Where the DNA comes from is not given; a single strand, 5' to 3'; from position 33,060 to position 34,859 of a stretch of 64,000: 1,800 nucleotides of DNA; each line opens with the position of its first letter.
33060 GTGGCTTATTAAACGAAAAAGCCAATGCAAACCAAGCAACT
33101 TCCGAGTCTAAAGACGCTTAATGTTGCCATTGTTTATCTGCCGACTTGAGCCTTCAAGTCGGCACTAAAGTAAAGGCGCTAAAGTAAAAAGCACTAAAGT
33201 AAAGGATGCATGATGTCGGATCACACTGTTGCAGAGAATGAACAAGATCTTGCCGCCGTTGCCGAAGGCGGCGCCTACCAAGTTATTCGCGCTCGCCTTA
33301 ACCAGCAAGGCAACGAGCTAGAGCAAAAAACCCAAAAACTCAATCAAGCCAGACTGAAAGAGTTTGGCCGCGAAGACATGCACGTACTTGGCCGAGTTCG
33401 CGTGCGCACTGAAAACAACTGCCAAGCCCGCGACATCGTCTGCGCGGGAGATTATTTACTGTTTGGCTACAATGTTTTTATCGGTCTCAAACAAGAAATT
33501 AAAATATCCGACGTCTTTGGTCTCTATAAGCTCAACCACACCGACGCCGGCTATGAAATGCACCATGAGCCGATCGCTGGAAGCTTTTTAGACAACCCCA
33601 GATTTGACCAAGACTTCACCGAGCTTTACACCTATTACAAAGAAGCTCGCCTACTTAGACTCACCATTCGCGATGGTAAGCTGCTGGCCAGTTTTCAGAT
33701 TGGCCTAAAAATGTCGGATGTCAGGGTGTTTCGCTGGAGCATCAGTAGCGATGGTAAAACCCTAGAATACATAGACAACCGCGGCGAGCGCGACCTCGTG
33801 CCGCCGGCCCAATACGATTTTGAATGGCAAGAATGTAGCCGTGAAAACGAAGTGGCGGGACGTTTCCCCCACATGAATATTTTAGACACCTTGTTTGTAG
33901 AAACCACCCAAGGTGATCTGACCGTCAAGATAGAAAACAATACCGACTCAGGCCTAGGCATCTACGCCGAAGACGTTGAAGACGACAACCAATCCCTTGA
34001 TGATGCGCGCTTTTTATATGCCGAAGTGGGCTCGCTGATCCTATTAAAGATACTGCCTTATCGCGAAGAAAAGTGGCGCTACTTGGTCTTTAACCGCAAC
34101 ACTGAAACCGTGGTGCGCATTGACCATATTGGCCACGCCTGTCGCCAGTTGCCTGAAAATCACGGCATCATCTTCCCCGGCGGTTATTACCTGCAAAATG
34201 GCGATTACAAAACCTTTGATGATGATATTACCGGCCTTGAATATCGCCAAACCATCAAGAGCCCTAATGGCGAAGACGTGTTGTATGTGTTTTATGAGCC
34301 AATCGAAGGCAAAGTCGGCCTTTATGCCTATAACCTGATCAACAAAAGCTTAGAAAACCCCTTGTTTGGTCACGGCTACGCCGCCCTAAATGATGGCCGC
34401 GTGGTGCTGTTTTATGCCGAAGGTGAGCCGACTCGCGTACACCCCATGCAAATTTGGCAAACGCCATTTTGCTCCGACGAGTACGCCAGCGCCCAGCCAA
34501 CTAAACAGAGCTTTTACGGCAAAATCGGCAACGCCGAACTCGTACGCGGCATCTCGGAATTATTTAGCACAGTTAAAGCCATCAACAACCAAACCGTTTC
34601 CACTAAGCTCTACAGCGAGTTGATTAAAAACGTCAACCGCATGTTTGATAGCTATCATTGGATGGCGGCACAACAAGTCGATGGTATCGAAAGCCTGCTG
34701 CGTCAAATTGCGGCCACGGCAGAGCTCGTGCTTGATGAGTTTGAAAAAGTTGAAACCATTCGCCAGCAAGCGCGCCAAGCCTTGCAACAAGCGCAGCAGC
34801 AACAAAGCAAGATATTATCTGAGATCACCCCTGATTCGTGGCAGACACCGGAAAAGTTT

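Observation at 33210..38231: Giant 1673-aa protein with an unusual architecture and a non-canonical Walker B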

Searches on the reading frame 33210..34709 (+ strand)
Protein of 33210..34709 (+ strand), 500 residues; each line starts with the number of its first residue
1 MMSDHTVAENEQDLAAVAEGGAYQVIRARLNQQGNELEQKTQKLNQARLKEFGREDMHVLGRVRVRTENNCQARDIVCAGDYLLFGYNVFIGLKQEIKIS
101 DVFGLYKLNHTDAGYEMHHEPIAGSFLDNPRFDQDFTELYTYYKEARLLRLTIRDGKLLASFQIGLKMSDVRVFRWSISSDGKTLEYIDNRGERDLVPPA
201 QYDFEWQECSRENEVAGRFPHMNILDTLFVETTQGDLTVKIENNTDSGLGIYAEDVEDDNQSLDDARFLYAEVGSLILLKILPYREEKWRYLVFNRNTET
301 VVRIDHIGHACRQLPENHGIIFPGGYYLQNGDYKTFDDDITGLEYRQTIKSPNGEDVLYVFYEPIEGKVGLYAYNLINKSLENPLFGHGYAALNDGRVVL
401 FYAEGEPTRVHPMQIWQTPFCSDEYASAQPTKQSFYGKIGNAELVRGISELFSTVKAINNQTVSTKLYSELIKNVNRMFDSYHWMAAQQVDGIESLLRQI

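Call 25: search_protein_representatives(protein=window:33210-34709:+)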
Query: 500 residues. Proteins with E-value up to 0.001 (for the whole library): 720; up to 1e-10: 524; up to 1e-30: 253. The best 150 are listed.
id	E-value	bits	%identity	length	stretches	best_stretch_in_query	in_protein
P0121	8.7e-204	694.1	61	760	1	15-500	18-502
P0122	2.5e-195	666.2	59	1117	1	15-500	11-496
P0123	9.5e-186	634.6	57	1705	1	15-499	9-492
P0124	2.5e-184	630.0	64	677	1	3-432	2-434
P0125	3.0e-179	613.2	58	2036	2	117-498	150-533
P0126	8.3e-176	601.9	54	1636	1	14-500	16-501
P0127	3.6e-170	583.3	54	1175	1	6-495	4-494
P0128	1.9e-163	561.1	53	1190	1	15-499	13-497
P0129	5.1e-163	559.7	54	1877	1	17-499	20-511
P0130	1.2e-162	558.4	53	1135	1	18-499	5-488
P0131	1.3e-158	545.1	50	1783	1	6-489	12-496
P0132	1.4e-158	545.1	51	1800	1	17-498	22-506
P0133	3.5e-158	543.7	53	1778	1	16-494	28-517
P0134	2.2e-157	541.1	52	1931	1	19-495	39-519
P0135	1.2e-154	532.0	49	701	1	15-497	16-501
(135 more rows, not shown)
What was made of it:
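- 720 clusters at 50% identity carry the N-domain (call 25).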

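Call 56: predict_structure(alignment_id=A2)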
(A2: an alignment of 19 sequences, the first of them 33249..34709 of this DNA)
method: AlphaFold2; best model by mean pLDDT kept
length: 487 residues; sequences in the alignment: 19
mean_pLDDT: 90.7   pTM: 0.89
mean pLDDT of the five models: 90.7, 89.8, 88.7, 88.6, 88.5
residues with pLDDT >= 90: 345; 70-90: 127; 50-70: 9; < 50: 6
segments of 3 or more residues with pLDDT < 50: 1-6
pLDDT, mean of each block of 10 residues (from residue 1): 55 88 95 93 91 89 93 82 87 91 93 96 94 92 95 91 93 95 92 95 92 93 91 86 90 95 96 95 92 95 94 91 87 94 95 92 91 93 92 88 94 82 92 94 81 85 92 91 93
secondary structure, 60 per line:
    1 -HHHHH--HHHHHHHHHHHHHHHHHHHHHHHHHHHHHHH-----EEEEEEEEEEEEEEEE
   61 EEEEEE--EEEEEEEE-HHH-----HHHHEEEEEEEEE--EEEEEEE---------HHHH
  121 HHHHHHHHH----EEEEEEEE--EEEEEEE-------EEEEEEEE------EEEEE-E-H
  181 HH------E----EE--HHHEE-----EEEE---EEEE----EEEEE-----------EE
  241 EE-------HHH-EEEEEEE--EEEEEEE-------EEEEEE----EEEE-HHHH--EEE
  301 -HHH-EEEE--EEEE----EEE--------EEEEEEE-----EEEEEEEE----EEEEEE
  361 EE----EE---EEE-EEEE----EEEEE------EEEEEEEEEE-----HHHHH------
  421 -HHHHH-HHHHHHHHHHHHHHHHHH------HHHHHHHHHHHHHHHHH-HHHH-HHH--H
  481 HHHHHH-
elements in order: H2-6 H9-39 E45-66 E69-76 H86-89 E90-98 E101-107 H117-129 E134-141 E144-150 E158-165 E172-176 E208-211 E215-218 E223-227 E239-242 E254-260 E263-269 E277-282 E287-290 H292-295 E298-300 E306-309 E312-315 E320-322 E331-337 E343-350 E355-362 E372-374 E376-379 E384-388 E395-404 H410-414 H422-426 H428-445 H452-468 H470-473 H480-486
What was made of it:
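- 33315..34658 (+): N-terminal DUF3686 domain (aa 36-483): beta-rich, atypical propeller-like core clasped by N- and C-terminal helices. AF2 pLDDT 90.7, pTM 0.89 (call 56).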
